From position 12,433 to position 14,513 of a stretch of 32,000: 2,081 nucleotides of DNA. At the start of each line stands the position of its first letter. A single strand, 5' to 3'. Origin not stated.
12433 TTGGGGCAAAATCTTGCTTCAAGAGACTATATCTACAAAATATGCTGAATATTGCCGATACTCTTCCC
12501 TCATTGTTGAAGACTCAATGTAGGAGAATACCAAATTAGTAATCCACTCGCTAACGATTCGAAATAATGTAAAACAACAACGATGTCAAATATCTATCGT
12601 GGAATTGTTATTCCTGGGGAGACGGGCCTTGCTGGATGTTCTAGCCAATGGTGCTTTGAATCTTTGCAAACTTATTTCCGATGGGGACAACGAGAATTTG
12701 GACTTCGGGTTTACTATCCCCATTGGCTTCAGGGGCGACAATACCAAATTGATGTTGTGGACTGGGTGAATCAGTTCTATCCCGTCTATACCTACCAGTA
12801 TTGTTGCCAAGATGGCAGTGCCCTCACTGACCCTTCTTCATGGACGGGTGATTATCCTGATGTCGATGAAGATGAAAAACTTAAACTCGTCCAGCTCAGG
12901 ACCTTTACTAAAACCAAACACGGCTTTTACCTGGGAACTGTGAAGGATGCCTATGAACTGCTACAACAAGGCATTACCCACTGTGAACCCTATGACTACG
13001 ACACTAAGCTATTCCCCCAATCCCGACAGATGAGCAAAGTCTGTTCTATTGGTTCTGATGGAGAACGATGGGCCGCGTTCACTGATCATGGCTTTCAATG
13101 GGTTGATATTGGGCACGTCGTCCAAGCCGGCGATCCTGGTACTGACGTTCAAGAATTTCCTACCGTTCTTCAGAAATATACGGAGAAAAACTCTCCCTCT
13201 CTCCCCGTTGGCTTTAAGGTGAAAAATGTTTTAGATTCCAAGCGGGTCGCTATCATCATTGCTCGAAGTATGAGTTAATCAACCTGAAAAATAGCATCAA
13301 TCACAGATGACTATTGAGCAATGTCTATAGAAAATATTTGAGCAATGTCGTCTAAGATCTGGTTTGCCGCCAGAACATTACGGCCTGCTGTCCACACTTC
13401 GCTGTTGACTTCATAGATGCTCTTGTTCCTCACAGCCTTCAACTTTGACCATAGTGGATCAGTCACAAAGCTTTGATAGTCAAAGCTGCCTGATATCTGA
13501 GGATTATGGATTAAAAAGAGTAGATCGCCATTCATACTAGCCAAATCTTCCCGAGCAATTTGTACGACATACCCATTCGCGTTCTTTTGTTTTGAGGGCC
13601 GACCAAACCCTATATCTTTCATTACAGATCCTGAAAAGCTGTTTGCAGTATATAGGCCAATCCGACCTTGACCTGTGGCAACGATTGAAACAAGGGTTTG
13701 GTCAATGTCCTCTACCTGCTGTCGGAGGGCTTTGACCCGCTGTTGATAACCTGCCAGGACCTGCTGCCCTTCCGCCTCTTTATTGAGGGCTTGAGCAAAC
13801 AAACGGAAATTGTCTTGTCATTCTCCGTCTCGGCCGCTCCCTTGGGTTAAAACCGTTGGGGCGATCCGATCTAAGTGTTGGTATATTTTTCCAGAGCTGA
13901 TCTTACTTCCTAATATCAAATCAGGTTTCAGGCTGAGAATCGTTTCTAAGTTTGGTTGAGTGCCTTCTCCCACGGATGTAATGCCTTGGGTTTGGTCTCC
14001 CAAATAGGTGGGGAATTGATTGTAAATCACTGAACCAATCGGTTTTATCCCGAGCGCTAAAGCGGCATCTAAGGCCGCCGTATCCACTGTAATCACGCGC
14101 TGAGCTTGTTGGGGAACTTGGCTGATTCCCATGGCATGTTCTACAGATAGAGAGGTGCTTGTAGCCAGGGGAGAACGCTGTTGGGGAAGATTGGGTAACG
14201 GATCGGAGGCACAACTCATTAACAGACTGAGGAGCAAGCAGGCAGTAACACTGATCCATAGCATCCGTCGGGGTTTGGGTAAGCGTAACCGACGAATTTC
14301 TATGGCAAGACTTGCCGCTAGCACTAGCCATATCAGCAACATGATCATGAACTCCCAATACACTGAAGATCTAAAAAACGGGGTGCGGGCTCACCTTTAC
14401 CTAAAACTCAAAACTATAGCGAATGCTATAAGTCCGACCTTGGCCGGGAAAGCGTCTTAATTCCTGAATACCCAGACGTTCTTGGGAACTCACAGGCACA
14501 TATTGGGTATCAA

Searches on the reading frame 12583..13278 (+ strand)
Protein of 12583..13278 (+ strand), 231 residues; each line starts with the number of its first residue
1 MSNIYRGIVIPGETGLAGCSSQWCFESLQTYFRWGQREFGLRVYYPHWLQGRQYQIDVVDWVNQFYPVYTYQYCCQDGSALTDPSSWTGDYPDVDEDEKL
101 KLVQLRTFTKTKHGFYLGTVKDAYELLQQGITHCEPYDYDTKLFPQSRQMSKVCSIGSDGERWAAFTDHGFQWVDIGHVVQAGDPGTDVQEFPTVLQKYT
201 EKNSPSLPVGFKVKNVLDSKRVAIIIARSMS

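Call 10: search_protein_families(library=pfam, proteins=[window:12583-13278:+])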
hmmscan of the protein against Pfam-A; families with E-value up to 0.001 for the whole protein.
window:12583-13278:+ (231 aa): 1 family
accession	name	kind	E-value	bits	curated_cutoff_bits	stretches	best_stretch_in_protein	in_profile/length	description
PF25188.1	Tad6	-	1.4e-06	28.8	27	1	101-231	25-145/145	Type I Thoeris inhibitor Tad6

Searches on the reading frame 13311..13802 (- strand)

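Call 10: search_protein_families(library=pfam, proteins=[window:13311-13802:-])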
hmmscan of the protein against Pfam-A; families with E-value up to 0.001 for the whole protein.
window:13311-13802:- (163 aa): 1 family
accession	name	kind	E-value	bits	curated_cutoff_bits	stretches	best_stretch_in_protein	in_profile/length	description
PF01497.23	Peripla_BP_2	-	2.3e-17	63.6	27.5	1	3-134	103-233/235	Periplasmic binding protein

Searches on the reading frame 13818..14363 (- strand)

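Call 10: search_protein_families(library=pfam, proteins=[window:13818-14363:-])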
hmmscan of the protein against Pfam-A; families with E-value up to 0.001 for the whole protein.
window:13818-14363:- (181 aa): 1 family
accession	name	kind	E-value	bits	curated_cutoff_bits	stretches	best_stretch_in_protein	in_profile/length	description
PF01497.23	Peripla_BP_2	-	3.7e-09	36.8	27.5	1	90-173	1-86/235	Periplasmic binding protein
